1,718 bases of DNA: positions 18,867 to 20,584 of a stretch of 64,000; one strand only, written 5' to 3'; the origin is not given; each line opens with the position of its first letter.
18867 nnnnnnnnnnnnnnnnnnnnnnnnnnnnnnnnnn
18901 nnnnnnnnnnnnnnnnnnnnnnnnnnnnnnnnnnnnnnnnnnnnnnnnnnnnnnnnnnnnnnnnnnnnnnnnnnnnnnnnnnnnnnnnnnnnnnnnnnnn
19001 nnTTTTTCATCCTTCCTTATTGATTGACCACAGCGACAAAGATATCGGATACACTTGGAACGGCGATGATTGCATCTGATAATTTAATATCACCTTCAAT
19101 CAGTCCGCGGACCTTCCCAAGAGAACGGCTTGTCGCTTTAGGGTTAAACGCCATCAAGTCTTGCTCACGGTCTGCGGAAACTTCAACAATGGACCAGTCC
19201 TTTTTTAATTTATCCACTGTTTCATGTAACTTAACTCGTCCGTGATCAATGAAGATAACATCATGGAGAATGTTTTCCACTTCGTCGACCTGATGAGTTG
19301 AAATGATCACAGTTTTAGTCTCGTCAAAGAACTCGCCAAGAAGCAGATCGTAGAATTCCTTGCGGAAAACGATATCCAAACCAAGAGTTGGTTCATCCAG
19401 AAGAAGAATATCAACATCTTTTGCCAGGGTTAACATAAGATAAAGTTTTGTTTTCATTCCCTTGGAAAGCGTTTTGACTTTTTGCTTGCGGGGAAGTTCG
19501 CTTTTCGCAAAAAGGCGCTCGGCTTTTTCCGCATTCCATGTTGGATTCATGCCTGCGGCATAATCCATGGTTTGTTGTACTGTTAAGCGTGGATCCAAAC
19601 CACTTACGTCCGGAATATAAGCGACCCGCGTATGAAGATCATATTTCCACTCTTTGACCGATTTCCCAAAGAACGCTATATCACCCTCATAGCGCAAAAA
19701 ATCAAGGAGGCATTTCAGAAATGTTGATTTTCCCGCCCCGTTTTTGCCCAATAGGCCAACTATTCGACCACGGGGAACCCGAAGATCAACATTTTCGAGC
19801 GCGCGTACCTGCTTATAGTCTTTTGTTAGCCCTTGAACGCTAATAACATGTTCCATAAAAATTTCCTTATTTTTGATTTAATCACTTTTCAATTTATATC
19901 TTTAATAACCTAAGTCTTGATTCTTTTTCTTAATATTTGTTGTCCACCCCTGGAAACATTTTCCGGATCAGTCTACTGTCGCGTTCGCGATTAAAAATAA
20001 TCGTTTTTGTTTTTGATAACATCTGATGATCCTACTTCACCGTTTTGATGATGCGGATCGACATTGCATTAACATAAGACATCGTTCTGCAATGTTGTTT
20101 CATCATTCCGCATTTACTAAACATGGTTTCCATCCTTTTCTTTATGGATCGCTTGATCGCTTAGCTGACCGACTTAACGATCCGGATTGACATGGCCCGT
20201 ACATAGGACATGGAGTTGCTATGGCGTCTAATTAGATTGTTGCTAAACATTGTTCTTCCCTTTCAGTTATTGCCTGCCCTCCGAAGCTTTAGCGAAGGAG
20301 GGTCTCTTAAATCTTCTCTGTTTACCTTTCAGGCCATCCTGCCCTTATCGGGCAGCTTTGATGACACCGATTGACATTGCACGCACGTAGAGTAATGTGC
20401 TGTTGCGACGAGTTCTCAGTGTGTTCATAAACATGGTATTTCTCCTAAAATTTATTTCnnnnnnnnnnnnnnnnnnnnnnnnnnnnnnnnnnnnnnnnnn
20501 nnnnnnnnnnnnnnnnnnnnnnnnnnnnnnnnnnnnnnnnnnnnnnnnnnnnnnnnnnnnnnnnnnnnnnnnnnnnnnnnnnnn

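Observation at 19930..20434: Tandem family of 29-30 aa cationic micro-ORFs inside a YtrA-type GntR / ABC exporter operon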

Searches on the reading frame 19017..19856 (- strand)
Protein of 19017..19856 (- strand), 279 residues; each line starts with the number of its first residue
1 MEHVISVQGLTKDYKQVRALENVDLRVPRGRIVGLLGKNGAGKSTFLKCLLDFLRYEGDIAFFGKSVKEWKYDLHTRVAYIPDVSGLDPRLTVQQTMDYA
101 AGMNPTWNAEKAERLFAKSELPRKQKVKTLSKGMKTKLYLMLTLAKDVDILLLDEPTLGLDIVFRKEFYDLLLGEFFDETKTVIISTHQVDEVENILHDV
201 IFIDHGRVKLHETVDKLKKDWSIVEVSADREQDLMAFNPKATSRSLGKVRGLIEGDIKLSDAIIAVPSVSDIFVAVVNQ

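Call 8: search_protein_families(library=pfam, proteins=[window:19017-19856:-], max_evalue=0.1)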
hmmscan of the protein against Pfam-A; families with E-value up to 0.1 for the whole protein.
window:19017-19856:- (279 aa): 11 families
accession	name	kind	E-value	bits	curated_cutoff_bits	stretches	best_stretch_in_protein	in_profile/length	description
PF00005.33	ABC_tran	-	3.7e-27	96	25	1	20-157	1-136/137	ABC transporter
PF13304.12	AAA_21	-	8.4e-15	56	27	2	129-189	237-299/304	AAA domain, putative AbiEii toxin, Type IV TA system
PF13191.12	AAA_16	-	0.00025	22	32.6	1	16-130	8-116/167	AAA ATPase domain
PF13175.12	AAA_15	-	0.0012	19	32.1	1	21-57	17-50/374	AAA ATPase domain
PF13476.12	AAA_23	-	0.0017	19.5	27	1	18-51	8-40/201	AAA domain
PF01926.29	MMR_HSR1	-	0.0083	16.7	21.9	1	33-93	2-57/113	50S ribosome-binding GTPase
PF13555.12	AAA_29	-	0.022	14.9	27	1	27-48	19-40/61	P-loop containing region of AAA domain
PF02463.25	SMC_N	-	0.023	14.5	40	0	31-50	25-44/220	RecF/RecN/SMC N terminal domain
PF19993.5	DO-GTPase2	-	0.033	14.3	27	1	31-60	1-29/226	Double-GTPase 2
PF03308.22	MeaB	-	0.036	13.5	23.1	1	19-58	22-61/273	Methylmalonyl Co-A mutase-associated GTPase MeaB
PF20720.3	nSTAND3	-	0.045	13.9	27.2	0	31-84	18-74/155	Novel STAND NTPase 3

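Call 22: search_protein_families(library=ncbifam, proteins=[window:19017-19856:-], max_evalue=0.01)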
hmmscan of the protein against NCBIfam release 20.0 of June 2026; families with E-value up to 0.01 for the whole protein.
window:19017-19856:- (279 aa): 188 families (the best 25 are shown)
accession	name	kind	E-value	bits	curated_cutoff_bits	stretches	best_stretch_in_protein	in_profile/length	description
NF047565.1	PSM_export_PmtA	equivalog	3.8e-47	160.9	350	1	4-229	2-227/282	phenol-soluble modulin export ABC transporter ATP-binding protein PmtA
TIGR01188.1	drrA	subfamily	3.3e-38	131.7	312.45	1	12-222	1-216/302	daunorubicin resistance ABC transporter, ATP-binding protein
TIGR03522.1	GldA_ABC_ATP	equivalog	6e-35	121.2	402.6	1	5-237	3-241/301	gliding motility-associated ABC transporter ATP-binding subunit GldA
TIGR03864.1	PQQ_ABC_ATP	hypoth_equivalog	2.4e-34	118.8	302.25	1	5-226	2-228/236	ABC transporter, ATP-binding subunit, PQQ-dependent alcohol dehydrogenase system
NF033858.1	ABC2_perm_RbbA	equivalog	4.2e-31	107.7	1050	1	4-222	1-229/909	ribosome-associated ATPase/putative transporter RbbA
NF010060.0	PRK13537.1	equivalog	6.1e-31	107.5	521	1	4-208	15-224/314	nodulation factor ABC transporter ATP-binding protein NodI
TIGR03740.1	galliderm_ABC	subfamily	5.2e-30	104.8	309.75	1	6-216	2-210/223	lantibiotic protection ABC transporter ATP-binding subunit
NF000355.4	ribo_prot_ABC_F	equivalog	5.4e-27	94.8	380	1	5-212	3-196/499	ribosomal protection-like ABC-F family protein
NF008409.0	PRK11231.1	equivalog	5e-26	91.6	375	1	5-213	3-221/255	Fe(3+) dicitrate ABC transporter ATP-binding protein FecE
TIGR04521.1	ECF_ATPase_2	equivalog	2.8e-24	85.7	330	1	16-222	17-237/279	energy-coupling factor transporter ATPase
NF010069.0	PRK13549.1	equivalog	3.6e-24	85.1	699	2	1-68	2-72/513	xylose ABC transporter ATP-binding protein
NF008442.0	PRK11288.1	equivalog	4e-24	84.8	689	2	103-211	370-480/504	L-arabinose ABC transporter ATP-binding protein AraG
NF010059.0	PRK13536.1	equivalog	1e-23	83.7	549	1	4-208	43-252/342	nodulation factor ABC transporter ATP-binding protein NodI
NF010068.0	PRK13548.1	equivalog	3.4e-23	82.1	261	1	2-215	3-228/261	heme ABC transporter ATP-binding protein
TIGR02315.1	ABC_phnC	equivalog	3.8e-23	82.2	266.1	1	4-220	1-236/243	phosphonate ABC transporter ATP-binding protein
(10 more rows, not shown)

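Call 47: search_solved_structures(query=window:19017-19856:-, max_evalue=1e-20)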
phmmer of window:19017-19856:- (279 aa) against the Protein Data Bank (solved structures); distinct sequences matched with E-value up to 1e-20: 21.
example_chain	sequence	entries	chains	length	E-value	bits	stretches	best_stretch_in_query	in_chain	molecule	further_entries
7tby_A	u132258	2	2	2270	2.3e-34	122.3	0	5-208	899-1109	ATP-binding cassette, sub-family A (ABC1), member 1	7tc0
7tbz_A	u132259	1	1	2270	2.3e-34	122.3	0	5-208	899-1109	ATP-binding cassette, sub-family A (ABC1), member 1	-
7tdt_A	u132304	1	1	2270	2.3e-34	122.3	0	5-208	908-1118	Phospholipid-transporting ATPase ABCA1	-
5xjy_A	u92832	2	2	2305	2.4e-34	122.3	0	5-208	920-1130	ATP-binding cassette sub-family A member 1 | Phospholipid-transporting ATPase ABCA1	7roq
8edw_A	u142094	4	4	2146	7.3e-34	120.7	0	17-207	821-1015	Phospholipid-transporting ATPase ABCA7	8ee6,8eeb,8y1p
7tbw_A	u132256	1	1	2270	1.6e-33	119.6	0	5-208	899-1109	ATP-binding cassette, sub-family A (ABC1), member 1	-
8eop_A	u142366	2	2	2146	5e-33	118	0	17-207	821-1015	Phospholipid-transporting ATPase ABCA7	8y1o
8k1n_E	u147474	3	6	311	4.6e-31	111.5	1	5-218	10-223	Multidrug efflux system ATP-binding protein Rv1218c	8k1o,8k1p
8k1m_C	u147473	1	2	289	5.2e-31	111.4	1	5-218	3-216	Multidrug efflux system ATP-binding protein Rv1218c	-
7lkp_A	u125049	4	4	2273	6.2e-31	111.1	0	19-209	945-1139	Retinal-specific phospholipid-transporting ATPase ABCA4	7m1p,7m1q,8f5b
7e7i_A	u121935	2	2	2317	6.5e-31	111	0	19-209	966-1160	Retinal-specific phospholipid-transporting ATPase ABCA4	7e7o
7lkz_A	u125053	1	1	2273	4.3e-30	108.4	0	19-209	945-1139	Retinal-specific phospholipid-transporting ATPase ABCA4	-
7e7q_A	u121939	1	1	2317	4.5e-30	108.3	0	19-209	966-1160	Retinal-specific phospholipid-transporting ATPase ABCA4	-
7w01_A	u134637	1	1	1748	9e-29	104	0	16-201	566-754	Phospholipid-transporting ATPase ABCA3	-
7w02_A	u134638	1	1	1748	6.2e-28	101.3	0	16-201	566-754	Phospholipid-transporting ATPase ABCA3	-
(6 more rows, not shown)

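Call 79: search_protein_families(library=padloc, proteins=[window:19017-19856:-], max_evalue=0.01)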
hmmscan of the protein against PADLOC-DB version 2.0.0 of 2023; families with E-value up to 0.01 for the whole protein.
window:19017-19856:- (279 aa): 29 families (the best 25 are shown)
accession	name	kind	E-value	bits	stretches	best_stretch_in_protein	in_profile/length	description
PDLC04135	mad3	-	7.6e-28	96.1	2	109-207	243-340/374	mads_3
PDLC02980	AriA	-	1.2e-14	53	2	130-189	238-299/304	-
PDLC04140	mad8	-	4.5e-09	34.3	1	13-195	9-239/314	mads_8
PDLC04164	AriA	-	2.9e-07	28.3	1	123-189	165-232/253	-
PDLC04541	PDC-M25A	-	5.2e-06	23.8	1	19-77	12-69/380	-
PDLC04175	HEC-01A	-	2.1e-05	21.8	0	19-50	16-45/363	-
PDLC02915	ATPase-Toprim_I-B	-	3.6e-05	20.8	0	32-51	24-43/623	-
PDLC00303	PtuA1|PtuA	-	4e-05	20.9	0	137-188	226-277/386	AAA ATPase domain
PDLC00266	PtuA1|PtuA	-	4.2e-05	21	1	123-226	306-416/483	AAA ATPase domain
PDLC04180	HEC-01A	-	0.00011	19.5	0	128-194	253-322/382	-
PDLC02914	ATPase-Toprim_I-B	-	0.00011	19.5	0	22-52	17-47/443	-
PDLC02979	AriA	-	0.00015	19.7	0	32-55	25-48/373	-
PDLC04178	HEC-01A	-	0.00053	17.1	1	17-50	17-48/399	-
PDLC00265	PtuA1|PtuA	-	0.00054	17.2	1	35-73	35-73/479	AAA ATPase domain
PDLC00271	PtuA1|PtuA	-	0.00061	17.5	1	15-50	9-43/421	AAA ATPase domain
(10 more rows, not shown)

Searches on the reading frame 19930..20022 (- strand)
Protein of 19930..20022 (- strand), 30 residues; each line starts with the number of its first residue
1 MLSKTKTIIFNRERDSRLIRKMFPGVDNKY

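Call 8: search_protein_families(library=pfam, proteins=[window:19930-20022:-], max_evalue=0.1)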
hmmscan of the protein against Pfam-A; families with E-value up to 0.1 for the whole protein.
window:19930-20022:- (30 aa): 0 families

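Call 92: search_protein_families(library=ncbifam, proteins=[window:19933-20022:-], max_evalue=10)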
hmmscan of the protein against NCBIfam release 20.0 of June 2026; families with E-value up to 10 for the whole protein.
seq(30 aa): 0 families

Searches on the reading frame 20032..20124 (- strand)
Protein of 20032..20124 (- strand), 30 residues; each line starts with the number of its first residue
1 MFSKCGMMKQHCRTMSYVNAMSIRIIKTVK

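Call 8: search_protein_families(library=pfam, proteins=[window:20032-20124:-], max_evalue=0.1)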
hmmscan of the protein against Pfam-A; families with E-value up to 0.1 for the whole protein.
window:20032-20124:- (30 aa): 0 families

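Call 72: predict_structure(alignment_id=A4)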
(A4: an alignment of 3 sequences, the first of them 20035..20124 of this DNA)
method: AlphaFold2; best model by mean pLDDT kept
length: 30 residues; sequences in the alignment: 3
mean_pLDDT: 71.2   pTM: 0.32
mean pLDDT of the five models: 71.2, 71.1, 70.9, 69.4, 69.2
residues with pLDDT >= 90: 0; 70-90: 16; 50-70: 12; < 50: 2
segments of 3 or more residues with pLDDT < 50: none
pLDDT, mean of each block of 10 residues (from residue 1): 54 75 84
secondary structure, 60 per line:
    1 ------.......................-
elements in order: H7-29

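Call 78: search_solved_structures(query=A4, max_evalue=10)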
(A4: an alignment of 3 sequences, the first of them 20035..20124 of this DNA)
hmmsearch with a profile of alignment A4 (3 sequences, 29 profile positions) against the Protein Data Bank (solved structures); distinct sequences matched with E-value up to 10: 0.

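Call 79: search_protein_families(library=padloc, proteins=[window:20035-20124:-], max_evalue=0.01)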
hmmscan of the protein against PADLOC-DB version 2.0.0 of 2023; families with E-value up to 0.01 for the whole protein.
seq(30 aa): 0 families

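Call 81: search_dna_similar(query=window:20035-20124:-, collection=phages, mode=protein, max_evalue=1, max_rows=10)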
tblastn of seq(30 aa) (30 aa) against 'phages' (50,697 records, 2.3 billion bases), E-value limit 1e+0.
No match.

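Call 92: search_protein_families(library=ncbifam, proteins=[window:20035-20124:-], max_evalue=10)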
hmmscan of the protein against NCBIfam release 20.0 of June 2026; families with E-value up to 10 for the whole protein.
seq(30 aa): 0 families

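Call 98: search_protein_representatives(alignment_id=A4)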
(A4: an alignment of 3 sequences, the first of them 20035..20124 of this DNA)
Query: 3 sequences, 29 profile positions. Proteins with E-value up to 0.001 (for the whole library): 7; up to 1e-10: 3; up to 1e-30: 0. The best 7 are listed.
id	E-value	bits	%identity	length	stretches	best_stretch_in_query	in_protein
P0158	4.1e-14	68.1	-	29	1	1-29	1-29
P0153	1.7e-12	62.9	-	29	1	1-29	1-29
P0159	2.0e-12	62.7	-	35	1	1-29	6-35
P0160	1.6e-06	43.8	-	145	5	10-21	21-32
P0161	8.1e-05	38.4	-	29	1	1-29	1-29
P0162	6.2e-04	35.6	-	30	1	1-29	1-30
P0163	6.2e-04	35.6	-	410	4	5-19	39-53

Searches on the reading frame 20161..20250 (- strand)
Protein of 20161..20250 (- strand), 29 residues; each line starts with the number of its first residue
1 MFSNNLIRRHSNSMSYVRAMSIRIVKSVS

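Call 8: search_protein_families(library=pfam, proteins=[window:20161-20250:-], max_evalue=0.1)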
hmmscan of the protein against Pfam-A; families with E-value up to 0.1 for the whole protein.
window:20161-20250:- (29 aa): 0 families

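Call 79: search_protein_families(library=padloc, proteins=[window:20164-20250:-], max_evalue=0.01)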
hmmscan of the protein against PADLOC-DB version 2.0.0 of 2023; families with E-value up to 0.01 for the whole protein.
seq(29 aa): 0 families

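Call 80: search_dna_similar(query=window:20164-20250:-, collection=plasmids, mode=protein, max_evalue=1, max_rows=10)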
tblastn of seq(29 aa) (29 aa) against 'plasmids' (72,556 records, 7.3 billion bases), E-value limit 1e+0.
No match.

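Call 92: search_protein_families(library=ncbifam, proteins=[window:20164-20250:-], max_evalue=10)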
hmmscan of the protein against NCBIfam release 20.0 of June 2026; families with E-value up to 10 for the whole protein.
seq(29 aa): 0 families

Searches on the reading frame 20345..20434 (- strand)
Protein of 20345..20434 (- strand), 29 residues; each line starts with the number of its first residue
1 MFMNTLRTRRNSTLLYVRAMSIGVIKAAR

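Call 8: search_protein_families(library=pfam, proteins=[window:20345-20434:-], max_evalue=0.1)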
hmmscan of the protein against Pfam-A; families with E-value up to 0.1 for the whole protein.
window:20345-20434:- (29 aa): 0 families

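Call 79: search_protein_families(library=padloc, proteins=[window:20348-20434:-], max_evalue=0.01)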
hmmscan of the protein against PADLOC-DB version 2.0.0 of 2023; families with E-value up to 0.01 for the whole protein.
seq(29 aa): 0 families

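Call 92: search_protein_families(library=ncbifam, proteins=[window:20348-20434:-], max_evalue=10)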
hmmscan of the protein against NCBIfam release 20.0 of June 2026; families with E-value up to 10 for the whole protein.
seq(29 aa): 0 families

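Call 93: list_cluster_members(proteins=[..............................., window:20348-20434:-, window:20164-20250:-, window:20035-20124:-, window:20035-20133:-, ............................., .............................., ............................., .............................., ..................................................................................])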
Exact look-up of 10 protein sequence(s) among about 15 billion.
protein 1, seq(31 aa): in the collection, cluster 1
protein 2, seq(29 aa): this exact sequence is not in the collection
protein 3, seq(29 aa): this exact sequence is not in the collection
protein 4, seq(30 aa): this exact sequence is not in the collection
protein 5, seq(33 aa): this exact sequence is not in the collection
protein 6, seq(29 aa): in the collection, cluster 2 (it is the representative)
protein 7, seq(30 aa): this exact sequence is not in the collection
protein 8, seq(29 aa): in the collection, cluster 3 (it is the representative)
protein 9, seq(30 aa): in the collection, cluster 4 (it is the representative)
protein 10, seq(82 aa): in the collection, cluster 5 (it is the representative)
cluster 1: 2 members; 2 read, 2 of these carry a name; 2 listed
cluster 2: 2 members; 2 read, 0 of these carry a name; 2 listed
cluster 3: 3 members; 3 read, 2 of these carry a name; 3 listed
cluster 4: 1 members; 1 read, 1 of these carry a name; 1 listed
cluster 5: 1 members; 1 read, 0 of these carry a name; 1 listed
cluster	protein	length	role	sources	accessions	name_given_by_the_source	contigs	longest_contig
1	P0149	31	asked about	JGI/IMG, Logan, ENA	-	hypothetical protein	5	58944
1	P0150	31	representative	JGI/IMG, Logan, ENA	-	hypothetical protein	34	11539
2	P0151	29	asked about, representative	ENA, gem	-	-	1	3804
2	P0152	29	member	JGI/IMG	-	-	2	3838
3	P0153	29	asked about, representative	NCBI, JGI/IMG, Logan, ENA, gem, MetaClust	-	\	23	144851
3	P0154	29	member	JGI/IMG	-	hypothetical protein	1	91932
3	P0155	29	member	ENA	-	-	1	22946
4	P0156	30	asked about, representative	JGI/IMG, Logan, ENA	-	hypothetical protein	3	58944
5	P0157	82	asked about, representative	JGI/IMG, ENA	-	-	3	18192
